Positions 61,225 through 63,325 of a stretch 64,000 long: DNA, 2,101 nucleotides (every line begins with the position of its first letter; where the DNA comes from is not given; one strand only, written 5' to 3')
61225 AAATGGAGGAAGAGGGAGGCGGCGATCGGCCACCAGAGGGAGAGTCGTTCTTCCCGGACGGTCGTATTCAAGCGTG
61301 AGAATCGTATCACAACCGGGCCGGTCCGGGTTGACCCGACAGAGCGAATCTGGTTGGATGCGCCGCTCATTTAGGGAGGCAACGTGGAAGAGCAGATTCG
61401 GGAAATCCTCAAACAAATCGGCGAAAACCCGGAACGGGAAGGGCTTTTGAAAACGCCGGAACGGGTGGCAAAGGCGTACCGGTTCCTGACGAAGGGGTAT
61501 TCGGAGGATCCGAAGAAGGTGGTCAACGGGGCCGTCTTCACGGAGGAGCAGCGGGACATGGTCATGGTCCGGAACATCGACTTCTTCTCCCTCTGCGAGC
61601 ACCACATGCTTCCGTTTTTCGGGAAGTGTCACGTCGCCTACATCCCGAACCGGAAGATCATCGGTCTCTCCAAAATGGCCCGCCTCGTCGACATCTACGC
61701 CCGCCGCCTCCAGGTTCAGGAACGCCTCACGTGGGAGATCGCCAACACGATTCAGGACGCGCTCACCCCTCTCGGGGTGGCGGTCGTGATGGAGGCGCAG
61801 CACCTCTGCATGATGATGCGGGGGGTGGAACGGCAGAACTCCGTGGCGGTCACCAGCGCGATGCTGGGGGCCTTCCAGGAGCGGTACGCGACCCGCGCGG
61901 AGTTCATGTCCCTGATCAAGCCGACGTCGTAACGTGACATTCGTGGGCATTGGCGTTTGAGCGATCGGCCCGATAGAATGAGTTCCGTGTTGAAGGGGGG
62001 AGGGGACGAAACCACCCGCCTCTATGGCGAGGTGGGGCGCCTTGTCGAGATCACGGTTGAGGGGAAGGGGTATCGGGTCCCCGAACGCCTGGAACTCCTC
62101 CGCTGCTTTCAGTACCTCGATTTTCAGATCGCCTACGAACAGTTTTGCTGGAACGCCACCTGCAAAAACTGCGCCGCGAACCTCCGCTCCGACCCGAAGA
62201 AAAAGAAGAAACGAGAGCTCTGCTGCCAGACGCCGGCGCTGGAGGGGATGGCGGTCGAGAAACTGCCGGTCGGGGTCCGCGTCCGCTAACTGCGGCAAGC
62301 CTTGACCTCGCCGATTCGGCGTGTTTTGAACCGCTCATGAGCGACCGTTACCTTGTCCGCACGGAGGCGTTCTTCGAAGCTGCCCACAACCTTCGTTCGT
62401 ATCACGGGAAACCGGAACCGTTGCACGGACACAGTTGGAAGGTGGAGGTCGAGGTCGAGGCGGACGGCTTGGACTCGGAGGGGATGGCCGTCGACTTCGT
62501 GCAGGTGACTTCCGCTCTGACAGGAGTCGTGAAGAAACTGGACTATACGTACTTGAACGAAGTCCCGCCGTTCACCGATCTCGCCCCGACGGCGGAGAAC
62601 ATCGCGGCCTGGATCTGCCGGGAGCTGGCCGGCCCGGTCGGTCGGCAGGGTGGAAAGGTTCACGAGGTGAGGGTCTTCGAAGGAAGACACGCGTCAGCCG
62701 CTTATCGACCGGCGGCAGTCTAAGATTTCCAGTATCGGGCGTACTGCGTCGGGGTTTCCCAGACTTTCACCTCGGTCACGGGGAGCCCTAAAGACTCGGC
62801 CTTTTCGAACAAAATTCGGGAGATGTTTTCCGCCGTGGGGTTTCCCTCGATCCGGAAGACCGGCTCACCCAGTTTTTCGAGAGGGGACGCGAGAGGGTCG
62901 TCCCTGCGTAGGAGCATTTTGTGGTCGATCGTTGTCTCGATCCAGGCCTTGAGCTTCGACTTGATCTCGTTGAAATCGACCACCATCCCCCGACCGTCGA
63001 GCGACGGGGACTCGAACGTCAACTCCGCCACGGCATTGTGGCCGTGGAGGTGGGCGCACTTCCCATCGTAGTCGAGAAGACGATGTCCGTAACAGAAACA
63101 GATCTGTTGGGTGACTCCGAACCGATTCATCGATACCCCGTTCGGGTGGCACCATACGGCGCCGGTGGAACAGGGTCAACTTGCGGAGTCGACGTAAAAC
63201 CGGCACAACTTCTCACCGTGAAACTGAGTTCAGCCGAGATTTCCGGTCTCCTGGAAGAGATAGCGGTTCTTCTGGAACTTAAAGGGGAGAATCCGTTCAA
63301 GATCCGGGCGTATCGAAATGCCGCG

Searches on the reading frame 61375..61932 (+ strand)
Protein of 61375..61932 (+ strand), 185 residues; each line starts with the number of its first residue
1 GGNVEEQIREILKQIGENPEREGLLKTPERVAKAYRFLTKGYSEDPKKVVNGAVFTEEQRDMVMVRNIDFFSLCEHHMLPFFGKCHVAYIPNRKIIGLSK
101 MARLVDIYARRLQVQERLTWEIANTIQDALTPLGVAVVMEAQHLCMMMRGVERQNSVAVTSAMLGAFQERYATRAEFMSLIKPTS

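Call 37: search_protein_families(library=pfam, proteins=[window:61375-61932:+], max_evalue=0.001)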
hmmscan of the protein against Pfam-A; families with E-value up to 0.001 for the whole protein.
window:61375-61932:+ (185 aa): 2 families
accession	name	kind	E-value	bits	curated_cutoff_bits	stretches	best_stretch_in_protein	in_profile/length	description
PF01227.27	GTP_cyclohydroI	-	5.4e-79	264.2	27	1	5-181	2-178/179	GTP cyclohydrolase I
PF14489.11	QueF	-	0.00015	22.3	27.3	1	80-138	1-59/81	QueF-like protein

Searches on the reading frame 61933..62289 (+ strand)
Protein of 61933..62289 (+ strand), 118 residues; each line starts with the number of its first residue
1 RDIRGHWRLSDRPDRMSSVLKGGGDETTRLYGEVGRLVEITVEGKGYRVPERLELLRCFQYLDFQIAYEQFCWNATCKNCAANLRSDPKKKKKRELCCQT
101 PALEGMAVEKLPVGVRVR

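Call 37: search_protein_families(library=pfam, proteins=[window:61933-62289:+], max_evalue=0.001)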
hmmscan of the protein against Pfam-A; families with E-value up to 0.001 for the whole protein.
window:61933-62289:+ (118 aa): 1 family
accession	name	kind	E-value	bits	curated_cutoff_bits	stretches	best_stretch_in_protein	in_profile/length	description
PF13510.11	Fer2_4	-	0.00048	20.6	22.8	0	36-110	2-79/82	2Fe-2S iron-sulfur cluster binding domain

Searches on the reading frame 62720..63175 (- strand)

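Call 37: search_protein_families(library=pfam, proteins=[window:62720-63175:-], max_evalue=0.001)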
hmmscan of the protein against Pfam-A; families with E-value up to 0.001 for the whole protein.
window:62720-63175:- (151 aa): 1 family
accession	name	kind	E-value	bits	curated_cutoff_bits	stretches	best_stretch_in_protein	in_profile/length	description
PF01242.24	PTPS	-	7.1e-31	107.1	22.4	1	21-150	2-120/121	6-pyruvoyl tetrahydropterin synthase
